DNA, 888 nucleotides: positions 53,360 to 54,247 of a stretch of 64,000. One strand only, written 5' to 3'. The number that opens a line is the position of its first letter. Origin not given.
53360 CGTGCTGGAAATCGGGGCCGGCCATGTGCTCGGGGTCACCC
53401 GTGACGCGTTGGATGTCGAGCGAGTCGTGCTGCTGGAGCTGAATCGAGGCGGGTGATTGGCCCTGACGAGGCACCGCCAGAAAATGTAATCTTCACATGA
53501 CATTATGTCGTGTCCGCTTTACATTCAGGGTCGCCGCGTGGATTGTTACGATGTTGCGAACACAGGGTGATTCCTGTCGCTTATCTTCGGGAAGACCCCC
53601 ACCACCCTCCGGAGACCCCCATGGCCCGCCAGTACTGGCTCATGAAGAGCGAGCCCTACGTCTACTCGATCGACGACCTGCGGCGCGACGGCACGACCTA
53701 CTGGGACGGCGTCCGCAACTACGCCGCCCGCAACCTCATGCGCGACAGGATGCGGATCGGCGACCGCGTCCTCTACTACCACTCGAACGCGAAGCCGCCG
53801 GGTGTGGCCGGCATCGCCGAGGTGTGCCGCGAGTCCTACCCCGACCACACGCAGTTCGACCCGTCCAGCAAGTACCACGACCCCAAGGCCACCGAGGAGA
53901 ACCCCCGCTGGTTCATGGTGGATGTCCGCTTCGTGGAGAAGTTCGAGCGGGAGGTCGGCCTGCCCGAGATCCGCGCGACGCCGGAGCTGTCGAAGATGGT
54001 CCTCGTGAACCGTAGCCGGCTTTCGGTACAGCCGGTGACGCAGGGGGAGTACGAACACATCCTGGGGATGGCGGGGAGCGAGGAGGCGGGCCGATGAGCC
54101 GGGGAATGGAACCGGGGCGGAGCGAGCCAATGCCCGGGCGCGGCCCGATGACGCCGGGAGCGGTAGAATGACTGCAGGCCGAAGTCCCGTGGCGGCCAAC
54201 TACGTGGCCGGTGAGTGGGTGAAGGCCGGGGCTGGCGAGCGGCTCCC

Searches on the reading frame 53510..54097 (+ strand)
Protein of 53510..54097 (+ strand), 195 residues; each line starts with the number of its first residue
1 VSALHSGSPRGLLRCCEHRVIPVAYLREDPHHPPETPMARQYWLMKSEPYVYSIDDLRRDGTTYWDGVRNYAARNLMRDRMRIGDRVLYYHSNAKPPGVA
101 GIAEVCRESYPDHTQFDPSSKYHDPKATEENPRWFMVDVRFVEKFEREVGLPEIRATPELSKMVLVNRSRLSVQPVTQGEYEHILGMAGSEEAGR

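Call 7: search_protein_families(library=pfam, proteins=[window:53510-54097:+])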
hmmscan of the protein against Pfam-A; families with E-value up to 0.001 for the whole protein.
window:53510-54097:+ (195 aa): 1 family
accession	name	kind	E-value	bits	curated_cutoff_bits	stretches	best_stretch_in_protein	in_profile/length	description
PF01878.24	EVE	-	1.9e-59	200.3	23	1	41-187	1-145/145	EVE domain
